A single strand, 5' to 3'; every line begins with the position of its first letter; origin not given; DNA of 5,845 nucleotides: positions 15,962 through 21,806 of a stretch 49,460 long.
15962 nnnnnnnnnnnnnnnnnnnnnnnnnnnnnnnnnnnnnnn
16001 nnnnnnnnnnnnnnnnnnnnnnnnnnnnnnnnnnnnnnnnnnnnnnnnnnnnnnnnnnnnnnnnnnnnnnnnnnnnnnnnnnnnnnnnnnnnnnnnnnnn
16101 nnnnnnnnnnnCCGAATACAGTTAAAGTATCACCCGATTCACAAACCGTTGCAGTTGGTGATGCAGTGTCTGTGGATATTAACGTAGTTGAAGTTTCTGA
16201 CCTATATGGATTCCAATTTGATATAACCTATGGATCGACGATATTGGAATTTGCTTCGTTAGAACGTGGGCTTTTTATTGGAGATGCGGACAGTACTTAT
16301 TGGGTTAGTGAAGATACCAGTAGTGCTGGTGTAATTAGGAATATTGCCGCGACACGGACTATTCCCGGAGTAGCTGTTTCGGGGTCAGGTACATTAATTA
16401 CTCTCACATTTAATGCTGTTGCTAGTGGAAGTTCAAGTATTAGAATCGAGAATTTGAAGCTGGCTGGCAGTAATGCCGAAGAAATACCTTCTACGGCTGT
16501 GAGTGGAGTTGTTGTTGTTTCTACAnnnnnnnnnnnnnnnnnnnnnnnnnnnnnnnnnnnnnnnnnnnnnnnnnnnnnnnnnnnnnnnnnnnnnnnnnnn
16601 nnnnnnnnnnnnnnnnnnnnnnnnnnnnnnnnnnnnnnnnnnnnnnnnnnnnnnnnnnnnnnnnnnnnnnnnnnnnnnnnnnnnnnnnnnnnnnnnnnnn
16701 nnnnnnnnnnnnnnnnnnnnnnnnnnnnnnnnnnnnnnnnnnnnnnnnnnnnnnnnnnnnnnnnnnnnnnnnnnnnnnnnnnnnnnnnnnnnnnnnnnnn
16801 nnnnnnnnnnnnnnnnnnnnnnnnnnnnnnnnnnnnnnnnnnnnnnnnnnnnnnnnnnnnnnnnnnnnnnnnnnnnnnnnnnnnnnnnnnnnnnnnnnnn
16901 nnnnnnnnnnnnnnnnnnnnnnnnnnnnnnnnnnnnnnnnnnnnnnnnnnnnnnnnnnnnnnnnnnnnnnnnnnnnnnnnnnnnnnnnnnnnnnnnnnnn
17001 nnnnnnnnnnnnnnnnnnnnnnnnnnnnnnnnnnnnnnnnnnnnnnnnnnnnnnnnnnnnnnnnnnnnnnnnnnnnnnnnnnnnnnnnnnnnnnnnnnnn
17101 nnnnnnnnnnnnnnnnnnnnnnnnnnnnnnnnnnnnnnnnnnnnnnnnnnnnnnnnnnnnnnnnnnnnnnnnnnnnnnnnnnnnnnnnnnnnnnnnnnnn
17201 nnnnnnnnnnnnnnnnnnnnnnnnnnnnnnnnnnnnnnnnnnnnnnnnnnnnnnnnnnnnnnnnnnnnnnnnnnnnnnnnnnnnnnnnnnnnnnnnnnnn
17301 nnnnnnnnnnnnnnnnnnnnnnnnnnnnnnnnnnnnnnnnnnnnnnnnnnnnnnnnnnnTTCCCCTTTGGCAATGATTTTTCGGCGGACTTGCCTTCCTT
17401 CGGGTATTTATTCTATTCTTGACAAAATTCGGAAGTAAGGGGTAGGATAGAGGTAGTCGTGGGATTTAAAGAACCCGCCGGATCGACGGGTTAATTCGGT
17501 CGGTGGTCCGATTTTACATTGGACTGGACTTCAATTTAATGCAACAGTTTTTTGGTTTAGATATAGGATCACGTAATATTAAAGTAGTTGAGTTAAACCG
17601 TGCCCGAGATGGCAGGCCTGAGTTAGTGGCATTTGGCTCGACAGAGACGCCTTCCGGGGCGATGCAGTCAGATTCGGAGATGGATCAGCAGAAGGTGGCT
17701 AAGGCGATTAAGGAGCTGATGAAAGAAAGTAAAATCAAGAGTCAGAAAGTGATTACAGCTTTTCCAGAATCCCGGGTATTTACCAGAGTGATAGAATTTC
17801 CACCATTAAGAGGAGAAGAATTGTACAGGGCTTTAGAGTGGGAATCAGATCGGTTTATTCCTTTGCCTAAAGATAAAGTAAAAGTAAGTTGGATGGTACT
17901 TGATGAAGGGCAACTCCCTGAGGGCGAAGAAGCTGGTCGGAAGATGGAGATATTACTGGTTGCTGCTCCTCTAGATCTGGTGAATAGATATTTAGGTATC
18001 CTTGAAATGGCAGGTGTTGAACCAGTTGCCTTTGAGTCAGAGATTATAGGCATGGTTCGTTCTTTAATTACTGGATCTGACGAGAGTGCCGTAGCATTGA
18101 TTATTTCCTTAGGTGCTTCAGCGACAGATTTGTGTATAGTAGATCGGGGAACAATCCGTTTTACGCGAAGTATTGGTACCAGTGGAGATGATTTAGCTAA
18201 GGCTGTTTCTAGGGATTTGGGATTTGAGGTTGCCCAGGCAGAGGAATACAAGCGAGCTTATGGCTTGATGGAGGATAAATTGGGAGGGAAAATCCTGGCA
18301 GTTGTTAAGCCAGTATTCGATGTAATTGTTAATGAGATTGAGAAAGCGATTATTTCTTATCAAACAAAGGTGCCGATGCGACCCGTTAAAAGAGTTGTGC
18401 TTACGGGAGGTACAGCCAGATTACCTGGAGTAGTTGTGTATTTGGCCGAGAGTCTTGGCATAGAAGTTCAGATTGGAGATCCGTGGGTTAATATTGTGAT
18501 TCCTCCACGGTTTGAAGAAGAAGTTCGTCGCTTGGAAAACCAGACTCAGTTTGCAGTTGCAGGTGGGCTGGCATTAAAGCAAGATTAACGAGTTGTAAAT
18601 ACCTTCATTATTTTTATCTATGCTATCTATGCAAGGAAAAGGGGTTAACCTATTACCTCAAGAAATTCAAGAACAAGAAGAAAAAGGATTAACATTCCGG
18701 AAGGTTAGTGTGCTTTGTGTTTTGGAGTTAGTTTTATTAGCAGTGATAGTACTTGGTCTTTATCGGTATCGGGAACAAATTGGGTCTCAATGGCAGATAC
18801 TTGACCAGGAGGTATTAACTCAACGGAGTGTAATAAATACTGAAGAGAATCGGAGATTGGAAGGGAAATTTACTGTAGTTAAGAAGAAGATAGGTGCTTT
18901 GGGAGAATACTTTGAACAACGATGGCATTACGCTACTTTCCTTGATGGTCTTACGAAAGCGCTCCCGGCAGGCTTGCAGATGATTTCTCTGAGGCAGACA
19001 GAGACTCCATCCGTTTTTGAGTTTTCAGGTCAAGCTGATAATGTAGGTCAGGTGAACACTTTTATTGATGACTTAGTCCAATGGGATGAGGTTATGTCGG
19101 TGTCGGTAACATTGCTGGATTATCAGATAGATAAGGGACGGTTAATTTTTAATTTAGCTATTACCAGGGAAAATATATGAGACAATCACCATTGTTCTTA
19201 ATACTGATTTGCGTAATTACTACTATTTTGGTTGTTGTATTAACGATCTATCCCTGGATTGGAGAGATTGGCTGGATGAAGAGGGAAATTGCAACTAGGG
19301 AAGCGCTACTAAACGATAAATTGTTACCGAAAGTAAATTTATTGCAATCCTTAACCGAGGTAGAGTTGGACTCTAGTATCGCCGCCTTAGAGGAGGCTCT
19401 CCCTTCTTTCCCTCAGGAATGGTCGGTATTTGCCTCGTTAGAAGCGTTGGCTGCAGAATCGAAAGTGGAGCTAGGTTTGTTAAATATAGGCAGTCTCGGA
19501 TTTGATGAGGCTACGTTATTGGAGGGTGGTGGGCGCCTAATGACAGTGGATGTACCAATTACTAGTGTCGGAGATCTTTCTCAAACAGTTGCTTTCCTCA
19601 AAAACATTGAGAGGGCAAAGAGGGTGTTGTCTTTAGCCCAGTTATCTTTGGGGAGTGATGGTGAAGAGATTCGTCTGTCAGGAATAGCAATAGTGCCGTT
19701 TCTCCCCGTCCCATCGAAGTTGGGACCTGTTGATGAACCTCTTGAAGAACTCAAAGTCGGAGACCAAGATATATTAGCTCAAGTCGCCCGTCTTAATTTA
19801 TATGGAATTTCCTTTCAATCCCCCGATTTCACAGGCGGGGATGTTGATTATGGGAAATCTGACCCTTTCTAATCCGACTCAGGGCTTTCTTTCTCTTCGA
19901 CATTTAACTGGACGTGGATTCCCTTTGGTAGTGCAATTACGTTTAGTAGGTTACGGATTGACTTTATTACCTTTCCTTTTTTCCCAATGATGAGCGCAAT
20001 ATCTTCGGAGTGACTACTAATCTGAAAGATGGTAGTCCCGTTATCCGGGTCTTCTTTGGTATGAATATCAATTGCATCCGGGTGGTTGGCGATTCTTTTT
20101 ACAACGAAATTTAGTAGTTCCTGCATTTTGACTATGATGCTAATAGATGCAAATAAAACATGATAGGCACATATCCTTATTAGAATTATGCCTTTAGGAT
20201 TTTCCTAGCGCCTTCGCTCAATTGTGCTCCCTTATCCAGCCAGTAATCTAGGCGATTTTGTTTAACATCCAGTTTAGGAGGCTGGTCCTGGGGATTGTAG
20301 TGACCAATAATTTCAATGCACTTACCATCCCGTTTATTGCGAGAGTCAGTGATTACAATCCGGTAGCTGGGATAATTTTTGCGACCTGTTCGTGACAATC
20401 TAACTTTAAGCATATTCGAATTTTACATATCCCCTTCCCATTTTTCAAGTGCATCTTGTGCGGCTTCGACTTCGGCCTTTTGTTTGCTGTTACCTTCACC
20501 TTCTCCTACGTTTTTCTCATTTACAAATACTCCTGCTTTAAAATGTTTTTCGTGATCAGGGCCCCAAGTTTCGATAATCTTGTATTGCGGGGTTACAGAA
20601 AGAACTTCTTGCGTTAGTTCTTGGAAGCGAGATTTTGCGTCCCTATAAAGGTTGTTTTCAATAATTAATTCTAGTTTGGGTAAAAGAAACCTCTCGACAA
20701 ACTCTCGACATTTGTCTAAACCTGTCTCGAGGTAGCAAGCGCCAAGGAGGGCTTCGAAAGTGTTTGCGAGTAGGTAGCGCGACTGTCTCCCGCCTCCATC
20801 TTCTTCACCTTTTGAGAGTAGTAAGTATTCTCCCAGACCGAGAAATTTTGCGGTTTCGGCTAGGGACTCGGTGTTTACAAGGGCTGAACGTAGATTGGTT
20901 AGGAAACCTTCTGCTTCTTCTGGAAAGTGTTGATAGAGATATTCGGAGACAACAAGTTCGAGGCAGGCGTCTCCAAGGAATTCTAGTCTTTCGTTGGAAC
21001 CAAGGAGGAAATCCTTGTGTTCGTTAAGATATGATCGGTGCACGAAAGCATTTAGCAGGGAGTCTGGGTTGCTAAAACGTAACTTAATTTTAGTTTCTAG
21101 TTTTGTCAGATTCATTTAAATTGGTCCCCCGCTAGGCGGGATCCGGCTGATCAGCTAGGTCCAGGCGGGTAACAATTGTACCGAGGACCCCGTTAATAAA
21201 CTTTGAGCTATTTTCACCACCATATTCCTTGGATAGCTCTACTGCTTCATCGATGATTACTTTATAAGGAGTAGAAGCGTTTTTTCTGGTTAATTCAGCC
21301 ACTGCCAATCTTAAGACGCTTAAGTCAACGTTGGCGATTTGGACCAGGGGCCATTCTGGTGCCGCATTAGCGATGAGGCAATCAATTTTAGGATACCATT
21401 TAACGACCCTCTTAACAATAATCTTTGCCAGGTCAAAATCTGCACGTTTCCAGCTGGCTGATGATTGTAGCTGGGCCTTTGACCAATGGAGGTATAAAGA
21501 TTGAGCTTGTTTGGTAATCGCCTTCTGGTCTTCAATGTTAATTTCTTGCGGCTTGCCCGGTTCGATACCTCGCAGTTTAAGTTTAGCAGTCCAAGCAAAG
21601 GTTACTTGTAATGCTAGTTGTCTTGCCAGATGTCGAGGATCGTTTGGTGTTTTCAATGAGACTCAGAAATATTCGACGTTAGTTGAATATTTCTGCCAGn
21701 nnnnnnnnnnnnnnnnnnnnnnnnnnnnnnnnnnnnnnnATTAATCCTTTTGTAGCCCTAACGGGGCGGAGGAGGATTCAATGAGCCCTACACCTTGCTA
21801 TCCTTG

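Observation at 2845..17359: Compact cellulosome-like cohesin-dockerin system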

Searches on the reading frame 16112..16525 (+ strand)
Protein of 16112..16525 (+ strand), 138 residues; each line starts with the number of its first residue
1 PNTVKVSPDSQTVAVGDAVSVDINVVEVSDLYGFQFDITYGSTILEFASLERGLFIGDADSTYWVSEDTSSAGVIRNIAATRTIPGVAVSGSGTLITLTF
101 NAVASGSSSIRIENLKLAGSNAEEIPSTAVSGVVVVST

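Call 57: find_related_loci(query=A1, collection=genome_contigs, flank=10000)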
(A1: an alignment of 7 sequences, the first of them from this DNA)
Query A1 (138 aa) in genome_contigs; peptide patterns used: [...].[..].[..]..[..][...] (x = any residue, [..] = any of these).
130 stretches matched a pattern; 40 encode a relative of the query (tblastn E <= 1e-3); 40 distinct loci.
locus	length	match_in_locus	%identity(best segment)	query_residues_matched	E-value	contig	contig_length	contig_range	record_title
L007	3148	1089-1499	61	1-137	2e-52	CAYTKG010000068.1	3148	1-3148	MAG TPA_asm: uncultured Candidatus Saccharibacteria bacterium isolate binchicken_co19_604 genome assembly, contig: NODE_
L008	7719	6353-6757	63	2-136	6e-50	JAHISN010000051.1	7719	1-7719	MAG: Patescibacteria group bacterium isolate MM_PC_MetaG.mb.174 MM_PC_MetaG.mb.174_k141_1002562, whole genome shotgun se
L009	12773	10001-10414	45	1-137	3e-32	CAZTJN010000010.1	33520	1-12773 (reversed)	MAG TPA_asm: uncultured archaeon isolate binchicken_co184_466 genome assembly, contig: NODE_1798_length_33520_cov_19.890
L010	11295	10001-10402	40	4-137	1e-26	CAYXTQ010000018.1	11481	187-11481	MAG TPA_asm: uncultured Methanosarcinales archaeon isolate binchicken_co266_33 genome assembly, contig: NODE_10153_lengt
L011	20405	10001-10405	43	4-137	1e-25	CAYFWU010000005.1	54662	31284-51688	MAG TPA_asm: uncultured archaeon isolate ERP108616_co2_128 genome assembly, contig: NODE_591_length_54662_cov_6.607047,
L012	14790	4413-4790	41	3-128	1e-22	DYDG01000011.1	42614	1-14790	MAG TPA_asm: Marinifilum sp. isolate IMS_BF-2 NODE_116_length_42648_cov_7.92907, whole genome shotgun sequence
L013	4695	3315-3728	35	1-137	2e-22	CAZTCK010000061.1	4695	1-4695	MAG TPA_asm: uncultured archaeon isolate binchicken_co184_69 genome assembly, contig: NODE_39649_length_4695_cov_6.03362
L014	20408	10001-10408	33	4-138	5e-19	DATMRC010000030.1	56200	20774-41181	MAG TPA_asm: Steroidobacteraceae bacterium isolate SMAG_U12945 k141_395015, whole genome shotgun sequence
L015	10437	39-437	33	3-136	6e-19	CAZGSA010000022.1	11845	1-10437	MAG TPA_asm: Candidatus Woesearchaeota archaeon isolate SRP178699_co1_132 genome assembly, contig: NODE_7313_length_1184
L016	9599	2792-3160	37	4-128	3e-17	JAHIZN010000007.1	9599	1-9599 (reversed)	MAG: bacterium isolate Modern_marine.mb.176 Modern_marine.mb.176_k141_26930, whole genome shotgun sequence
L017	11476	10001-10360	35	20-138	6e-17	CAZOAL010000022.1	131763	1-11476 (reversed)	MAG TPA_asm: uncultured bacterium isolate SRP119689_co1_304 genome assembly, contig: NODE_98_length_131763_cov_28.882255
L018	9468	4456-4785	34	17-125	5e-17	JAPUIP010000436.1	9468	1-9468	MAG: Candidatus Poribacteria bacterium isolate KW1-S08_28 KW1-S08_28_cg436, whole genome shotgun sequence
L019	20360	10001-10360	37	17-137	6e-17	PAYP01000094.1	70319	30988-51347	MAG: Candidatus Poribacteria bacterium isolate SAT10 253173, whole genome shotgun sequence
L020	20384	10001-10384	34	12-138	9e-17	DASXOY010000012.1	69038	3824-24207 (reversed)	MAG TPA_asm: Steroidobacteraceae bacterium isolate SMAG_U5394 k141_4637312, whole genome shotgun sequence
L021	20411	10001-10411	33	4-137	1e-16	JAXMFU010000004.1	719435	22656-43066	MAG: Candidatus Competibacteraceae bacterium isolate STL-PRO95 C1.169.fa-4, whole genome shotgun sequence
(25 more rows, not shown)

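Call 95: search_solved_structures(query=A1, max_evalue=0.01)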
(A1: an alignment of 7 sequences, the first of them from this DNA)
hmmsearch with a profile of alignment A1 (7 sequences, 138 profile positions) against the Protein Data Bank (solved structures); distinct sequences matched with E-value up to 0.01: 11.
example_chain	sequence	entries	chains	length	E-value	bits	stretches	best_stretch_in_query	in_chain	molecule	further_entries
3l8q_A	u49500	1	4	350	6.1e-09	39.2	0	3-46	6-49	Cellulosomal scaffoldin adaptor protein B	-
6kgc_A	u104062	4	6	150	7.8e-06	29.1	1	3-137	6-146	Probably cellulosomal scaffolding protein, secreted cellulose-binding and cohesin domain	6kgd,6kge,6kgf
6kg8_A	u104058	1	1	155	8.5e-06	29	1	3-137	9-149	Probably cellulosomal scaffolding protein, secreted cellulose-binding and cohesin domain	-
1tyj_A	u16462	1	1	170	2.6e-05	27.5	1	9-46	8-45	cellulosomal scaffoldin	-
2y3n_A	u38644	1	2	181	3.3e-05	27.1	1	8-46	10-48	CELLULOSOMAL SCAFFOLDIN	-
1zv9_A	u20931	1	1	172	0.00019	24.7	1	3-46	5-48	Cellulosomal scaffoldin adaptor protein B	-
1qzn_A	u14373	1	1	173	0.00019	24.7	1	3-46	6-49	cellulosomal scaffoldin adaptor protein B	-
3f2l_A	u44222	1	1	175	0.0002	24.6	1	3-46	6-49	Cellulosomal scaffoldin adaptor protein B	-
3bwz_A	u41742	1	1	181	0.00022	24.5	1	3-46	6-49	Cellulosomal scaffoldin adaptor protein B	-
4u3s_A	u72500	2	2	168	0.0032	20.7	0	9-54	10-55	Cellulosomal scaffoldin adaptor protein B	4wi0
3fnk_A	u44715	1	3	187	0.0081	19.4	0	11-53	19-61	Cellulosomal scaffoldin adaptor protein B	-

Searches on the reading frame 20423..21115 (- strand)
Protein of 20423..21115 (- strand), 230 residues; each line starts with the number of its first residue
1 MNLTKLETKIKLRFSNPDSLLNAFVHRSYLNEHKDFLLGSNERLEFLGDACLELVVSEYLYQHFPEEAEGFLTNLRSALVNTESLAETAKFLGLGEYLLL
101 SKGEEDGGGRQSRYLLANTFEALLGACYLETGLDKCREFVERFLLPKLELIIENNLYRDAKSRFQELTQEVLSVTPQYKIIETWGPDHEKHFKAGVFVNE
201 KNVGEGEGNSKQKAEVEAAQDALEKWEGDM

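Call 8: search_protein_families(library=pfam, proteins=[window:20423-21115:-], max_evalue=0.001)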
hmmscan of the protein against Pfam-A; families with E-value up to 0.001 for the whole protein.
window:20423-21115:- (230 aa): 5 families
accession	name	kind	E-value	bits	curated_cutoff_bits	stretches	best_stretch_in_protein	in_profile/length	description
PF14622.11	Ribonucleas_3_3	-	3.8e-37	127.8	35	1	19-148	4-128/128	Ribonuclease-III-like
PF00636.31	Ribonuclease_3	-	1.5e-26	93.6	27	1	42-132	1-102/102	Ribonuclease III domain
PF00035.32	dsrm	-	2.7e-15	57.1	23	1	160-225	1-65/66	Double-stranded RNA binding motif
PF22935.1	RM44_endonuclase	-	8.5e-10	39.3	27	1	13-126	16-138/139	Large ribosomal subunit protein mL44, endonuclease domain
PF24995.1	DSRM_2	-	6e-05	23.8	27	1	185-228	38-79/79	dsRNA binding domain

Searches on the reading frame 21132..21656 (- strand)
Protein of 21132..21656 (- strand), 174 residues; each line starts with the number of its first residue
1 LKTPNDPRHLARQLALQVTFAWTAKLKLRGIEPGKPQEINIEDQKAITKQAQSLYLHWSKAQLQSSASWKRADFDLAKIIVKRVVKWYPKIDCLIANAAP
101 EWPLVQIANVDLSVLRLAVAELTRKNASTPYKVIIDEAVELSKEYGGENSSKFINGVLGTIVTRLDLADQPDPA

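Call 8: search_protein_families(library=pfam, proteins=[window:21132-21656:-], max_evalue=0.001)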
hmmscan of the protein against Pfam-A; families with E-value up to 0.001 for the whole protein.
window:21132-21656:- (174 aa): 1 family
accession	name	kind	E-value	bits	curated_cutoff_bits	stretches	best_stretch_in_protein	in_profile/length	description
PF01029.23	NusB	-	1.1e-26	94.2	23.1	1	43-161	23-131/133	NusB family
